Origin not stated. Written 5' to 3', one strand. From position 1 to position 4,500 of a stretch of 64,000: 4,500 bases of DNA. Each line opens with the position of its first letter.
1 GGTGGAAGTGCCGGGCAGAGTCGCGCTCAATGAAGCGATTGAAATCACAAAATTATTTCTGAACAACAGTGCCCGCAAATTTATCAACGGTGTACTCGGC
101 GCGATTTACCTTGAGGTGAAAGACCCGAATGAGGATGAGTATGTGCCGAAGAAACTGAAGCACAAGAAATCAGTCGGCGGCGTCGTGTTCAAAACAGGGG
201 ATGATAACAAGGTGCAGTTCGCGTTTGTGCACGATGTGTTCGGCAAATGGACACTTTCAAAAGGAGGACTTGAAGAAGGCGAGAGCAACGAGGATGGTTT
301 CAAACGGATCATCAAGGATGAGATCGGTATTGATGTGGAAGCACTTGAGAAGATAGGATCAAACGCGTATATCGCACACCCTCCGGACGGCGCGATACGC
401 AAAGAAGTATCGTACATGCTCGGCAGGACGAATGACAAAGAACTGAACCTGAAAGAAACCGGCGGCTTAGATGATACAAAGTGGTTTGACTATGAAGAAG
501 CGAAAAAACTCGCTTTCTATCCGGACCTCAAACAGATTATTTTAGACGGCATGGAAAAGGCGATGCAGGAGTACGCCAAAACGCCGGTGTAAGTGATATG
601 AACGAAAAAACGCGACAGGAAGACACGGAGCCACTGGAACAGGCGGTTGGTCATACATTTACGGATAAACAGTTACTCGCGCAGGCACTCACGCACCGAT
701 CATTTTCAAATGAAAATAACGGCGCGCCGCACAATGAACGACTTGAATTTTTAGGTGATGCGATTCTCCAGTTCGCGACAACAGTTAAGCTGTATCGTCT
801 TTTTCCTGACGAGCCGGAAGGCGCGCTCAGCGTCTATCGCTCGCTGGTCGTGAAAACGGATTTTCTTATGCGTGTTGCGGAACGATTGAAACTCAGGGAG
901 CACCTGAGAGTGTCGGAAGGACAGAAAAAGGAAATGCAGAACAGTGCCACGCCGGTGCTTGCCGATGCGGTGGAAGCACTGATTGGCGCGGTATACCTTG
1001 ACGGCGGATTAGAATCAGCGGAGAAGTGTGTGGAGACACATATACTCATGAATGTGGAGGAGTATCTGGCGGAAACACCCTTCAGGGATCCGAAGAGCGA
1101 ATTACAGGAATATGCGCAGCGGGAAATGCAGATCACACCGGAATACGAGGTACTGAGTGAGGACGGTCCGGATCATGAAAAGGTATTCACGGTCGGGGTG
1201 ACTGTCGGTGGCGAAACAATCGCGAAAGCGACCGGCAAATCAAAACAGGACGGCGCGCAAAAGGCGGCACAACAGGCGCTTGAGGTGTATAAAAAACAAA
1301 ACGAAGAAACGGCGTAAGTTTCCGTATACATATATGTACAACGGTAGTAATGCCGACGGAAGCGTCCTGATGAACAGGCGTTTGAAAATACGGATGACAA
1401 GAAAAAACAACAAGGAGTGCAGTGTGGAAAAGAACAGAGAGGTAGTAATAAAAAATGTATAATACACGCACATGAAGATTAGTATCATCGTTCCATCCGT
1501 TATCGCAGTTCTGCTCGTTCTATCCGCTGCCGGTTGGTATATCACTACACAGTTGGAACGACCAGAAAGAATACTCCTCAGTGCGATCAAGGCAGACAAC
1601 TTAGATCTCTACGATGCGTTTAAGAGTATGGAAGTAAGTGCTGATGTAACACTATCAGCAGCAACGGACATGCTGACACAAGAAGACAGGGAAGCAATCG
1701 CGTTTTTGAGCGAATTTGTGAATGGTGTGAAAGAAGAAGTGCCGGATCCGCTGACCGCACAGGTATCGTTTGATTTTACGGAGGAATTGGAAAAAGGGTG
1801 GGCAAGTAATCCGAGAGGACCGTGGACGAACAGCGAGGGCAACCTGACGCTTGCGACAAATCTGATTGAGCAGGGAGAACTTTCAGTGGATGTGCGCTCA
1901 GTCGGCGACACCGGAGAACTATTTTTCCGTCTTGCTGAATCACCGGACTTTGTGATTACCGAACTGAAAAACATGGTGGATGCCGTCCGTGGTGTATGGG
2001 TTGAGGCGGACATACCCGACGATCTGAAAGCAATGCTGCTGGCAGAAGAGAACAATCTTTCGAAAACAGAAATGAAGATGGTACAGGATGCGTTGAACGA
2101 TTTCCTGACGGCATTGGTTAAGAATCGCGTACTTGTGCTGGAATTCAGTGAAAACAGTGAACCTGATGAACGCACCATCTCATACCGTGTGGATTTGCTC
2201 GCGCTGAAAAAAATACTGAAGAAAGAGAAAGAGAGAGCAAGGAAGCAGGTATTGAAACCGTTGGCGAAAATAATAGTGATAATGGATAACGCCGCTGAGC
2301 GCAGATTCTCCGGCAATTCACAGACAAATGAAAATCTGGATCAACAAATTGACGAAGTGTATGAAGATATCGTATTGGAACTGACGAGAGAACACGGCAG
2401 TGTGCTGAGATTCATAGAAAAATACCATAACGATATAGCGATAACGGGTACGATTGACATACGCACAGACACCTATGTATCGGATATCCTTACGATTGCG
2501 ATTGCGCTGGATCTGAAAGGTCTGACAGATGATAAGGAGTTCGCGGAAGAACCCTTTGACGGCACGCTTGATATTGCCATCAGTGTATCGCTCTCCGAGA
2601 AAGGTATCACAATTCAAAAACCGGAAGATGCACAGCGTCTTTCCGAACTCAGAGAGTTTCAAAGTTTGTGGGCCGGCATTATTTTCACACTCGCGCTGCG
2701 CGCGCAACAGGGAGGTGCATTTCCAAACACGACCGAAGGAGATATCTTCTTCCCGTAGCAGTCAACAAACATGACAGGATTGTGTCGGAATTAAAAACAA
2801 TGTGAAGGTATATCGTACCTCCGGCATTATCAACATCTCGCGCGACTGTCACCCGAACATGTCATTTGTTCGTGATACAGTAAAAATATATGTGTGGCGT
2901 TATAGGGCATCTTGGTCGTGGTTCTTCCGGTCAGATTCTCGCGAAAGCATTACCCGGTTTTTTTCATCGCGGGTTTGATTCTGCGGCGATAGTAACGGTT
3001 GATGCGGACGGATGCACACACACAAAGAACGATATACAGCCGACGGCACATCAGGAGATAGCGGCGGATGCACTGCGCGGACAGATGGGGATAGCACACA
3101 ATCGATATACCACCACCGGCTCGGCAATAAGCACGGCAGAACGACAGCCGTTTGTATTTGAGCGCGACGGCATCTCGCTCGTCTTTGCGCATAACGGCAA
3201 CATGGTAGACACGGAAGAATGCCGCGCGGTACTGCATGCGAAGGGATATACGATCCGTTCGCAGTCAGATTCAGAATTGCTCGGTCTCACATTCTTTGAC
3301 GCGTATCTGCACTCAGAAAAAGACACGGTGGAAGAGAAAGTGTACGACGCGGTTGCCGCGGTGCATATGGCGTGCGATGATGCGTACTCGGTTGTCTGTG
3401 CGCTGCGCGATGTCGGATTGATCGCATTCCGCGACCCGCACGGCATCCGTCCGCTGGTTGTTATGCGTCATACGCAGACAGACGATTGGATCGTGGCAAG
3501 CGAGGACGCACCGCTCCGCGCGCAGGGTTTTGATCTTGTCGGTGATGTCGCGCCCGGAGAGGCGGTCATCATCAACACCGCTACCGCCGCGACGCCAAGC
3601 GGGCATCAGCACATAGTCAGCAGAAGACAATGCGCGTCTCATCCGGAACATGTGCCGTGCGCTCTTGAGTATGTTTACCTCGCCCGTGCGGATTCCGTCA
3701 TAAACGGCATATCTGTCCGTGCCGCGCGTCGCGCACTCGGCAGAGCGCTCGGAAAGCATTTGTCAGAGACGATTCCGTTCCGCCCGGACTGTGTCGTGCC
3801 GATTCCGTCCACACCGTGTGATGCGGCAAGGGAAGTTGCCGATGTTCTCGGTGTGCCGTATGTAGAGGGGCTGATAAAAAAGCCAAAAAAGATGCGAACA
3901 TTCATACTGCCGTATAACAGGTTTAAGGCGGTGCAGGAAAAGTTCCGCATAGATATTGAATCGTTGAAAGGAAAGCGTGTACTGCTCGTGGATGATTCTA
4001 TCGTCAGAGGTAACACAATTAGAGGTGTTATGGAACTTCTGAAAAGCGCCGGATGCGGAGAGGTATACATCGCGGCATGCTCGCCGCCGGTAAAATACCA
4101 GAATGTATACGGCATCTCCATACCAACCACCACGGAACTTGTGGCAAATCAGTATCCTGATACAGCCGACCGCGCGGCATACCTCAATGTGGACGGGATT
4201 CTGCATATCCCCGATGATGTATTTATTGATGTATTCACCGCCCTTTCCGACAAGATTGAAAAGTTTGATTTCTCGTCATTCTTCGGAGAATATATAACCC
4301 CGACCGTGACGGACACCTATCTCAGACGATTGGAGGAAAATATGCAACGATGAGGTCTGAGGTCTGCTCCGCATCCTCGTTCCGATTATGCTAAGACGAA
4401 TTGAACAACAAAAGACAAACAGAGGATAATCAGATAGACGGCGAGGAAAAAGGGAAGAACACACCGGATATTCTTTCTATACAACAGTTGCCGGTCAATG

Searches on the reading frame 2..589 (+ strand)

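Call 14: search_protein_families(library=pfam, proteins=[window:2-589:+], max_evalue=0.001)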
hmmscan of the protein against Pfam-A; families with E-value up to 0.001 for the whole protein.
window:2-589:+ (196 aa): 2 families
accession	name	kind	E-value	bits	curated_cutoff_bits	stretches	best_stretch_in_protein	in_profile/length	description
PF00293.34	NUDIX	-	2.5e-12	47.4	21.1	1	79-180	26-131/134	NUDIX domain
PF01029.23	NusB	-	6.8e-07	30.2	23.1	1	2-35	98-131/133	NusB family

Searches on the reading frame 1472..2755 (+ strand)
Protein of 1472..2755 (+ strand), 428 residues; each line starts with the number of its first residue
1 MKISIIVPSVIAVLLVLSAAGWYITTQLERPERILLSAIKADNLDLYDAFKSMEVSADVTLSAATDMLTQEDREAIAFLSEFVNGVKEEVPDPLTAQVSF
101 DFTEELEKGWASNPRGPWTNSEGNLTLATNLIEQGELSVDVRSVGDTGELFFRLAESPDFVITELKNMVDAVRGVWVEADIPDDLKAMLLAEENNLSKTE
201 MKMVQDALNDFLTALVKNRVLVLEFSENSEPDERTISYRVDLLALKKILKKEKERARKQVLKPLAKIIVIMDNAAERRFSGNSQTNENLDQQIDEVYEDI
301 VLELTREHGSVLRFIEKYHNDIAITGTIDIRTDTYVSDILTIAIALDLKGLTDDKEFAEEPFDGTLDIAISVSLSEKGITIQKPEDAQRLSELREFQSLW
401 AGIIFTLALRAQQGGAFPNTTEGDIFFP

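Call 14: search_protein_families(library=pfam, proteins=[window:1472-2755:+], max_evalue=0.001)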
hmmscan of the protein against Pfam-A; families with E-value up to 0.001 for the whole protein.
window:1472-2755:+ (428 aa): 0 families

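Call 70: search_protein_families(library=pfam, proteins=[window:1472-2755:+], max_evalue=0.1)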
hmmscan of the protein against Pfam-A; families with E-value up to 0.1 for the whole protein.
window:1472-2755:+ (428 aa): 1 family
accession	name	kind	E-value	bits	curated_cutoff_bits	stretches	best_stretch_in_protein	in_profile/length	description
PF13519.12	VWA_2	-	0.089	13.9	27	0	194-230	14-50/107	von Willebrand factor type A domain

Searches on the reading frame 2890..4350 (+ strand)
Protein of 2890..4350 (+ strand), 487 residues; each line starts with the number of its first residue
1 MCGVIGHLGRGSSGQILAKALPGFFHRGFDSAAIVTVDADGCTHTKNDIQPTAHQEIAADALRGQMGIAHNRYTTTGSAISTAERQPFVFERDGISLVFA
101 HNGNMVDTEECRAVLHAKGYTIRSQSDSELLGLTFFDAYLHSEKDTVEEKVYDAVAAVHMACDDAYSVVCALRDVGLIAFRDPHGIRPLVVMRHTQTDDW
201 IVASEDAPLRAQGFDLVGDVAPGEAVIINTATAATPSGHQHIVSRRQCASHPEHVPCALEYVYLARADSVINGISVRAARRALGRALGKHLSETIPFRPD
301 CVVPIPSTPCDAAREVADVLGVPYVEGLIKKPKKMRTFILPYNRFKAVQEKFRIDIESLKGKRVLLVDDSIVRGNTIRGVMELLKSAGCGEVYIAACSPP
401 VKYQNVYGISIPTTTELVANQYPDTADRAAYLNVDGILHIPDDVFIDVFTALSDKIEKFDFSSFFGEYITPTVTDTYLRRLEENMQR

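Call 14: search_protein_families(library=pfam, proteins=[window:2890-4350:+], max_evalue=0.001)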
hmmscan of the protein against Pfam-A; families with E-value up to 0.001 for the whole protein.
window:2890-4350:+ (487 aa): 4 families
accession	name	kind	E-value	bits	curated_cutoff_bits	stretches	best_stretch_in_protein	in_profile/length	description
PF13522.11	GATase_6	-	3.8e-14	53.3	27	1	63-200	9-125/130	Glutamine amidotransferase domain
PF13537.11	GATase_7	-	2e-11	44.4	25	1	81-209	9-121/123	Glutamine amidotransferase domain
PF00156.33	Pribosyltran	-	5e-11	42.6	26.3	1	282-396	14-122/158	Phosphoribosyl transferase domain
PF13230.11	GATase_4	-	0.00011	21.7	23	1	61-130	68-132/272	Glutamine amidotransferases class-II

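Call 19: find_related_loci(query=window:2890-4350:+, collection=genome_contigs, flank=5000)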
Query window:2890-4350:+ (487 aa) in genome_contigs; peptide patterns used: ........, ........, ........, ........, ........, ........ (x = any residue, [..] = any of these).
98 stretches matched a pattern, but none encodes a relative of the query by tblastn (E <= 1e-3).

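Call 69: find_homologous_proteins(query=window:2890-4350:+, max_evalue=1e-30)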
Query window:2890-4350:+ (487 aa): 7860 proteins with E <= 1e-30 among 8000 candidates; the best 120 are listed.
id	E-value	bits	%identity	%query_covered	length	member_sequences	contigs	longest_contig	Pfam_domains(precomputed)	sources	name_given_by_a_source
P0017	0.0e+0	1096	98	100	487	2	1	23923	PF00156.34,PF13522.12,PF13537.12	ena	-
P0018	7.5e-273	923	83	100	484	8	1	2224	PF00156.34,PF13522.12,PF13537.12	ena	-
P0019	8.2e-257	871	79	99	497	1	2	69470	PF13230.12,PF00156.34,PF13522.12,PF13537.12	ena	-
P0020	4.1e-128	446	48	96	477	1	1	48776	PF13230.12,PF00156.34,PF13522.12,PF13537.12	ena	-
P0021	9.9e-120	419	45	99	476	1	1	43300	PF13230.12,PF00156.34,PF13522.12,PF13537.12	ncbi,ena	-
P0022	1.2e-95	339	41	99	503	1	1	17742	PF00156.34,PF13522.12,PF13537.12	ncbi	-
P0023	4.8e-94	334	41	99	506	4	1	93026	PF00156.34,PF13522.12,PF13537.12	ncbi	ncbi:MAG: amidophosphoribosyltransferase [Thiobacillaceae bacterium]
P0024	4.8e-94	334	41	100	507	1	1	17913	PF00156.34,PF13522.12,PF13537.12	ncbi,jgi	jgi:amidophosphoribosyltransferase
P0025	6.1e-94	334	42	99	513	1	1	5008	PF00156.34,PF13522.12,PF13537.12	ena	-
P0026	7.1e-94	333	41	99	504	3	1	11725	PF13230.12,PF00156.34,PF13522.12,PF13537.12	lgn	-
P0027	1.1e-93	333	41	99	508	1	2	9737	PF00156.34,PF13522.12,PF13537.12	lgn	-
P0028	1.1e-93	333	41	99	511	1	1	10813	PF00156.34,PF13522.12,PF13537.12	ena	-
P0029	1.2e-93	333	41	99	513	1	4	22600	PF00156.34,PF13522.12,PF13537.12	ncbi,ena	-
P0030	1.3e-93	332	41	99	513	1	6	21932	PF00156.34,PF13522.12,PF13537.12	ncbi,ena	-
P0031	1.5e-93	332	41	99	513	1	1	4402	PF00156.34,PF13522.12,PF13537.12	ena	-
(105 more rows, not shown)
